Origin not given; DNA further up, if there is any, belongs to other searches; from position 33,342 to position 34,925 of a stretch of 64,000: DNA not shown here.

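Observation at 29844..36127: Aconitase-X (DUF521/DUF126) hydro-lyase pair wedged between xsc and pta, behind a TauR-like MocR regulator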

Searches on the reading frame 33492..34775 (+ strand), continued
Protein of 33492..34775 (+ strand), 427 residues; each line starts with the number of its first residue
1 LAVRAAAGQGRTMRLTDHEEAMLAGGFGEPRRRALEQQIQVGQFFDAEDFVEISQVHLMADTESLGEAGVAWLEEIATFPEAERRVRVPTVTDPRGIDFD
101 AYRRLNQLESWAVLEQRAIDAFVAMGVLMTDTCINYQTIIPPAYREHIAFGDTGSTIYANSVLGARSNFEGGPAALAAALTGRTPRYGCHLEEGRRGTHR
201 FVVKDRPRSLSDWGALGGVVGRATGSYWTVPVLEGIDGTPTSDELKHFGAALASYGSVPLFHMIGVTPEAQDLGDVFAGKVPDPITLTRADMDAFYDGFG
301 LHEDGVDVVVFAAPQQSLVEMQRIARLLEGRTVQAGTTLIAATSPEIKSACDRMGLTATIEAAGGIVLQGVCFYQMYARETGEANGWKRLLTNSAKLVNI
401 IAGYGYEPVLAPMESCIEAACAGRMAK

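Call 52: get_annotated_region(hit=H2, flank=10000)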
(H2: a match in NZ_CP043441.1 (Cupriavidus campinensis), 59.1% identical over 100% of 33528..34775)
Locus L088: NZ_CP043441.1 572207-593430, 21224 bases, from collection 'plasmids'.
description: Cupriavidus campinensis strain MJ1 plasmid unnamed1, complete sequence
organism: Cupriavidus campinensis (NCBI taxid 151783)
taxonomy: Bacteria; Pseudomonadota; Betaproteobacteria; Burkholderiales; Burkholderiaceae; Cupriavidus; Cupriavidus campinensis
host: -; source: cell culture,soil; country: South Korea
typing (MOB-suite, as given by PLSDB): mobilizable; relaxase MOBP
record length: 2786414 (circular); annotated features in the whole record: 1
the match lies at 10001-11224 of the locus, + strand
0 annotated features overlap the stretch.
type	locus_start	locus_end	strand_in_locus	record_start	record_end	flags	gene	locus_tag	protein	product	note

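Call 54: search_protein_families(library=ncbifam, proteins=[L087:6677-8485:+, L062:14009-15739:+, L062:12478-13200:+, L040:14501-15397:+, L038:8107-9138:+, L068:6580-8832:+, L062:20622-21248:-], max_evalue=1e-8)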
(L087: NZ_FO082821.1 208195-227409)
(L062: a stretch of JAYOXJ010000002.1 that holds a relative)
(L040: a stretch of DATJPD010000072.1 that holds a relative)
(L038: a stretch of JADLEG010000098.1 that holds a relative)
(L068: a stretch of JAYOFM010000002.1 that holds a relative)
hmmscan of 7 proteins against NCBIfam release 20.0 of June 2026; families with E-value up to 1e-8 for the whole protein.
L087:6677-8485:+ (603 aa): 3 families
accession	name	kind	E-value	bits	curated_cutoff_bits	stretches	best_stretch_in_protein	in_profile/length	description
TIGR00815.1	sulP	subfamily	1.3e-99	334.2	380.45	1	18-546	5-555/565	sulfate permease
NF008660.1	PRK11660.1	equivalog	5.8e-66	223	614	2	253-544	274-549/572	C4-dicarboxylic acid transporter DauA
NF050096.1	BicarbTportBicA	equivalog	1.3e-49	169.2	880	1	19-556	4-539/547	bicarbonate transporter BicA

L062:14009-15739:+ (577 aa): 27 families (the best 25 are shown)
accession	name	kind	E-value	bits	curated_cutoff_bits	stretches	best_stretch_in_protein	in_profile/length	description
NF004900.0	PRK06263.1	equivalog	1.7e-148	495.6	718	1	6-548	5-535/546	fumarate reductase (CoM/CoB) subunit TfrA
TIGR01812.1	sdhA_frdA_Gneg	subfamily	8.8e-122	407.4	567.3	1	10-567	1-564/568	succinate dehydrogenase or fumarate reductase, flavoprotein subunit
NF004724.0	PRK06069.1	subfamily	2e-106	356.5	826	1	6-568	3-574/577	succinate dehydrogenase/fumarate reductase flavoprotein subunit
NF005866.0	PRK07803.1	equivalog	1.6e-104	350.3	819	2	284-555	318-592/631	fumarate reductase/succinate dehydrogenase flavoprotein subunit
TIGR00551.1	nadB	equivalog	2.7e-103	346.3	452.75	1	9-532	3-489/489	L-aspartate oxidase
NF042982.1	MFR_Fp_SdhA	equivalog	4.5e-103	345.8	1100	1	8-563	47-605/612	8-methylmenaquinol:fumarate reductase flavoprotein subunit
NF006686.0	PRK09231.1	equivalog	7.7e-96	321.9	854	1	5-571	2-581/598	fumarate reductase (quinol) flavoprotein subunit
TIGR01816.1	sdhA_forward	equivalog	8e-96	321.5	727.35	1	9-562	3-570/584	succinate dehydrogenase flavoprotein subunit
NF005867.0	PRK07804.1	equivalog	2.6e-95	319.7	639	1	8-549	18-533/548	L-aspartate oxidase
NF005636.0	PRK07395.1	subfamily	5.7e-94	315.3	723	1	8-536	12-539/560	L-aspartate oxidase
TIGR01176.1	fum_red_Fp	equivalog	8.4e-92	308.6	932.7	1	6-569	1-577/580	fumarate reductase (quinol) flavoprotein subunit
NF004613.0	PRK05945.1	equivalog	9.7e-89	298.5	824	1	7-568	2-572/575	succinate dehydrogenase/fumarate reductase flavoprotein subunit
NF005701.0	PRK07512.1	equivalog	1.8e-88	297.2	528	1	5-544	6-496/516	L-aspartate oxidase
NF005037.0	PRK06452.1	equivalog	1.3e-85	288.1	862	1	7-568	4-563/566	succinate dehydrogenase flavoprotein subunit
NF006567.0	PRK09077.1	equivalog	7.3e-85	285.2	629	1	5-537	5-524/537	L-aspartate oxidase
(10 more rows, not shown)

L062:12478-13200:+ (241 aa): 12 families
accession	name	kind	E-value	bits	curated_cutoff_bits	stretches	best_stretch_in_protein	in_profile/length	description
NF004616.0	PRK05950.1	subfamily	6.6e-60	202.2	228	1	6-231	6-233/238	succinate dehydrogenase iron-sulfur subunit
TIGR00384.1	dhsB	subfamily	3.6e-57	193.3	88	1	16-228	9-222/222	succinate dehydrogenase and fumarate reductase iron-sulfur protein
NF009226.0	PRK12576.1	equivalog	1.7e-53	182.1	344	1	7-231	11-237/317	succinate dehydrogenase/fumarate reductase iron-sulfur subunit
NF009051.0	PRK12385.1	equivalog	1.4e-45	155.7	333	1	19-229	23-230/244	succinate dehydrogenase/fumarate reductase iron-sulfur subunit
NF010071.0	PRK13552.1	equivalog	5.4e-41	140.4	264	1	17-234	20-238/241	fumarate reductase iron-sulfur subunit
NF004898.0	PRK06259.1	equivalog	3e-39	135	385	1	4-228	2-213/488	fumarate reductase (CoM/CoB) subunit TfrB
NF009227.0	PRK12577.1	equivalog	4.7e-39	134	349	1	16-229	14-236/330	succinate dehydrogenase/fumarate reductase iron-sulfur subunit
NF009225.0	PRK12575.1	subfamily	2.9e-38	131.6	443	1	14-228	13-227/235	succinate dehydrogenase/fumarate reductase iron-sulfur subunit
NF009052.0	PRK12386.1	equivalog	6.2e-35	120.5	256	1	7-221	6-220/255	succinate dehydrogenase/fumarate reductase iron-sulfur subunit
NF006391.0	PRK08640.1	equivalog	6.4e-34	117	244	1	46-237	56-245/254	succinate dehydrogenase iron-sulfur subunit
NF042952.1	MFR_FeS_SdhB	equivalog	1.3e-25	90.1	600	1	22-230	19-230/320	8-methylmenaquinol:fumarate reductase iron-sulfur subunit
NF005746.0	PRK07570.1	subfamily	5.3e-22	78.3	243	1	6-237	3-246/250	succinate dehydrogenase/fumarate reductase iron-sulfur subunit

L040:14501-15397:+ (299 aa): 6 families
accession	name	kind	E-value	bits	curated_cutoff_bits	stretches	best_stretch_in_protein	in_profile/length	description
NF004885.0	PRK06246.1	equivalog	1.1e-89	300.4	276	1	11-289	4-278/279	fumarate hydratase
TIGR00722.1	ttdA_fumA_fumB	subfamily_domain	3.5e-84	282.2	100.65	1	17-288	2-271/273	hydrolyase, tartrate alpha subunit/fumarate domain protein, Fe-S type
NF006084.0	PRK08230.1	equivalog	1.2e-52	178.9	365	1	29-290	27-287/303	L(+)-tartrate dehydratase subunit alpha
NF011921.0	PRK15392.1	equivalog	4.5e-12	45.3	1060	1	56-293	87-330/550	class I fumarate hydratase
NF011920.0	PRK15391.1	subfamily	5e-10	38.3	1094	1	40-294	72-332/548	class I fumarate hydratase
NF011919.0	PRK15390.1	equivalog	1.2e-09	37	1105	1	51-295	83-333/548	class I fumarate hydratase FumA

L038:8107-9138:+ (344 aa): 1 family
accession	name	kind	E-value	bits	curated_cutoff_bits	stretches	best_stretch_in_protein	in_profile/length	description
TIGR01728.1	SsuA_fam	subfamily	3.4e-12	46.2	163.5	1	50-327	13-278/290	aliphatic sulfonate ABC transporter substrate-binding protein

L068:6580-8832:+ (751 aa): 0 families

L062:20622-21248:- (209 aa): 3 families
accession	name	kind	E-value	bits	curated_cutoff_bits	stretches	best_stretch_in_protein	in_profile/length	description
TIGR00518.1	alaDH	equivalog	2.1e-83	280.3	391.85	1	1-206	163-368/370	alanine dehydrogenase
NF006942.0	PRK09424.1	equivalog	2.6e-19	69.4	383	1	3-174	163-353/510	Re/Si-specific NAD(P)(+) transhydrogenase subunit alpha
TIGR00561.1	pntA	equivalog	4e-15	55.5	444.4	1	68-154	247-332/511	Re/Si-specific NAD(P)(+) transhydrogenase subunit alpha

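Call 63: search_protein_families(library=ncbifam, proteins=[L011:2276-2890:-, L011:3305-4306:-, L011:4164-5084:-, L011:5147-6157:-], max_evalue=1e-8)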
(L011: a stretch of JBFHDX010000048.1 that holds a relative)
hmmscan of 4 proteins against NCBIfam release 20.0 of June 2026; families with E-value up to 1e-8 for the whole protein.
L011:2276-2890:- (205 aa): 7 families
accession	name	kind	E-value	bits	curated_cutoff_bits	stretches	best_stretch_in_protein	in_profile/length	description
NF033074.0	AAC_6p_Ib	exception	2.4e-16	59.9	400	1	87-177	64-155/184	AAC(6')-Ib family aminoglycoside 6'-N-acetyltransferase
NF012165.0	AAC_6p_set_A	equivalog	1.3e-15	57.6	280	1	87-183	57-154/177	aminoglycoside 6'-N-acetyltransferase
TIGR04431.1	N6_acetyl_AAC6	equivalog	1.9e-15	57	260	1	86-180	63-158/184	AacA4 family aminoglycoside N(6')-acetyltransferase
NF000135.2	AAC_6p_IIc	exception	5.5e-14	52.4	415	1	86-191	63-168/193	aminoglycoside N-acetyltransferase AAC(6')-IIc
NF000118.3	AAC_6p_A31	exception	9.1e-13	48.5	385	1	86-180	51-146/172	aminoglycoside N-acetyltransferase AAC(6')-31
NF000048.1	AAC_6p_A40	exception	5.1e-12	45.7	400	1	87-181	64-159/184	aminoglycoside 6'-N-acetyltransferase AacA40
NF033151.0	AAC_6p_A10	exception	2.6e-09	37.3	400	1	86-179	60-155/178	AAC(6')-I family aminoglycoside 6'-N-acetyltransferase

L011:3305-4306:- (334 aa): 6 families
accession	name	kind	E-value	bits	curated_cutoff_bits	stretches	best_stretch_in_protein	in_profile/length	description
NF007545.0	PRK10160.1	equivalog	4.7e-92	308.3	342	1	83-333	22-273/275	taurine ABC transporter permease TauC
NF040733.1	ABC_perm_U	equivalog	7.7e-48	163.2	295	1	87-331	10-249/251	ABC transporter permease subunit SaoP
NF008470.0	PRK11365.1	equivalog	4.8e-42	144.2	347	1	91-331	17-253/263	aliphatic sulfonate ABC transporter permease SsuC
TIGR01183.1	ntrB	equivalog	1.4e-32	113.1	209.05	1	136-323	15-202/202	nitrate ABC transporter permease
TIGR03416.1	ABC_choXWV_perm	equivalog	1.5e-14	54.1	363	1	88-318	41-265/267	choline ABC transporter permease subunit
NF008196.0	PRK10952.1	equivalog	1.3e-11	44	439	1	142-323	148-328/356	glycine betaine/L-proline ABC transporter permease ProW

L011:4164-5084:- (307 aa): 171 families (the best 25 are shown)
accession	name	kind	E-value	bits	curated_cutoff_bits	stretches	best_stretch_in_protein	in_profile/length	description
NF008421.0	PRK11248.1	equivalog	1.5e-102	342.4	357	1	47-297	5-250/255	taurine ABC transporter ATP-binding subunit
TIGR01184.1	ntrCD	subfamily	3.8e-64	216.4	291.8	1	64-293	1-229/230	nitrate ABC transporter ATP-binding protein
NF040729.1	ABC_ATP_SaoA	equivalog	1.3e-61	208.2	360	1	61-267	18-224/248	ABC transporter ATP-binding protein SaoA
TIGR01186.1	proV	subfamily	5.7e-58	196.8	326.6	1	62-250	7-204/363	betaine/proline/choline family ABC transporter ATP-binding protein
TIGR03265.1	PhnT2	equivalog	1.8e-56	191.9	457.7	1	61-250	17-209/353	putative 2-aminoethylphosphonate ABC transporter ATP-binding protein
NF043075.1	MMSYN1_0197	equivalog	1.3e-53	182.1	550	1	60-250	14-207/341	spermidine/putrescine ABC transporter ATP-binding protein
TIGR01187.1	potA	subfamily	3.2e-53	180.9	355.6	1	80-256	2-179/325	polyamine ABC transporter ATP-binding protein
NF006987.0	PRK09452.1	equivalog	3.4e-53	180.7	482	1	60-256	29-226/378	spermidine/putrescine ABC transporter ATP-binding protein PotA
NF008420.0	PRK11247.1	equivalog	1.6e-51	175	395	1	63-264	27-220/257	aliphatic sulfonates ABC transporter ATP-binding protein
TIGR03415.1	ABC_choXWV_ATP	equivalog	1.5e-49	169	483.75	1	121-250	110-239/382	choline ABC transporter ATP-binding protein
TIGR03258.1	PhnT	equivalog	1.2e-48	166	499.15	1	60-255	20-217/359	2-aminoethylphosphonate ABC transport system ATP-binding subunit PhnT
NF008621.0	PRK11607.1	equivalog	2.1e-47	161.7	613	1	40-250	16-224/377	putrescine ABC transporter ATP-binding subunit PotG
NF008653.0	PRK11650.1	subfamily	1.1e-46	159.6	432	1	41-250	1-209/357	sn-glycerol-3-phosphate ABC transporter ATP-binding protein UgpC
NF008513.0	PRK11432.1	equivalog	5.3e-46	157.1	496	1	63-250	21-211/351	ferric ABC transporter ATP-binding protein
TIGR00968.1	3a0106s01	subfamily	6.2e-46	156.8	342.75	1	61-251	13-206/237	sulfate ABC transporter ATP-binding protein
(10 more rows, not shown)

L011:5147-6157:- (337 aa): 6 families
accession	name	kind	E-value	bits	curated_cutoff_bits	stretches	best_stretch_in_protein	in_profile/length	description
TIGR01729.1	taurine_ABC_bnd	equivalog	3.5e-121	404.2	304.25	1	29-332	1-300/300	taurine ABC transporter substrate-binding protein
NF008553.0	PRK11480.1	equivalog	2.5e-81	273.3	490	1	16-330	14-318/320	taurine ABC transporter substrate-binding protein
TIGR01728.1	SsuA_fam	subfamily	2.6e-41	141.7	163.5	1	29-330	1-288/290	aliphatic sulfonate ABC transporter substrate-binding protein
NF008588.0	PRK11553.1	subfamily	4.4e-20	71.9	299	1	22-242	22-241/319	aliphatic sulfonate ABC transporter substrate-binding protein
TIGR03427.1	ABC_peri_uca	equivalog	2.9e-13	49.7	333.9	1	53-230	33-207/328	putative urea ABC transporter substrate-binding protein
NF040735.1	SBP_SaoX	equivalog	3e-09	36.4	300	1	64-232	38-209/330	ABC transporter substrate-binding subunit SaoX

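Call 79: search_protein_families(library=pfam, proteins=[L040:1036-2472:+, L040:2475-4328:-, L040:4470-5447:+, L040:6255-8300:-, L040:18020-19708:+, L040:19711-20448:+, L040:20468-21241:-, L038:5712-6299:+, L037:2-1840:+], max_evalue=0.00001)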
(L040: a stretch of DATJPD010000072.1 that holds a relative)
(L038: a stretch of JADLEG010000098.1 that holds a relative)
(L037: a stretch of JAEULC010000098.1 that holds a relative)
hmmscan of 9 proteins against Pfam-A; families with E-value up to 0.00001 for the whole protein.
L040:1036-2472:+ (479 aa): 2 families
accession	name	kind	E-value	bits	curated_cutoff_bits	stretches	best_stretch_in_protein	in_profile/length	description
PF02518.31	HATPase_c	-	8.5e-31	107.1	26.4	1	356-468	1-110/111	Histidine kinase-, DNA gyrase B-, and HSP90-like ATPase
PF00512.31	HisKA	-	5.7e-20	71.6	26.9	1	241-310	1-66/66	His Kinase A (phospho-acceptor) domain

L040:2475-4328:- (618 aa): 1 family
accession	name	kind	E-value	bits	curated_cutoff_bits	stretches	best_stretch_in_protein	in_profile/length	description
PF01019.26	G_glu_transpept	-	1.4e-121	407.3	27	1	35-609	2-509/512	Gamma-glutamyltranspeptidase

L040:4470-5447:+ (326 aa): 1 family
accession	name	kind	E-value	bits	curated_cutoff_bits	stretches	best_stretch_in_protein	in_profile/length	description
PF00248.27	Aldo_ket_red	-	1.1e-77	261.5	24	1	16-304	2-288/291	Aldo/keto reductase family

L040:6255-8300:- (682 aa): 0 families

L040:18020-19708:+ (563 aa): 1 family
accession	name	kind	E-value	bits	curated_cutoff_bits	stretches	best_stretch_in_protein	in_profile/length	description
PF02615.19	Ldh_2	-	6e-103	344.9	38.8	1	237-556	5-332/333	Malate/L-lactate dehydrogenase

L040:19711-20448:+ (246 aa): 0 families

L040:20468-21241:- (258 aa): 2 families
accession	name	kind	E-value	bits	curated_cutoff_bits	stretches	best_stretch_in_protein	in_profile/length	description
PF21347.3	DUF3108_like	-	3.7e-13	50.2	27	1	8-54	135-182/199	DUF3108-like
PF11306.15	DUF3108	-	1.8e-07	31.7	26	0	159-239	124-200/209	Protein of unknown function (DUF3108)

L038:5712-6299:+ (196 aa): 2 families
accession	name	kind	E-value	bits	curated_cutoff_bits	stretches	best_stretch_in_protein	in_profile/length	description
PF04268.17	SoxG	-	1.1e-17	65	21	1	45-190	7-152/152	Sarcosine oxidase, gamma subunit family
PF01571.26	GCV_T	-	6.5e-11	42.4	25.6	1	71-194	93-218/255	Aminomethyltransferase folate-binding domain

L037:2-1840:+ (613 aa): 3 families
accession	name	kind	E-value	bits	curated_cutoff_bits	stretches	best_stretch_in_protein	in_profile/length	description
PF01571.26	GCV_T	-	5.3e-69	232.7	25.6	1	231-494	2-254/255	Aminomethyltransferase folate-binding domain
PF17806.6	SO_alpha_A3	-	6.9e-33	113.3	23.1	1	132-213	2-83/87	Sarcosine oxidase A3 domain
PF08669.17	GCV_T_C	-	1.8e-17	63.5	25.9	1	519-606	1-80/80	Glycine cleavage T-protein C-terminal barrel domain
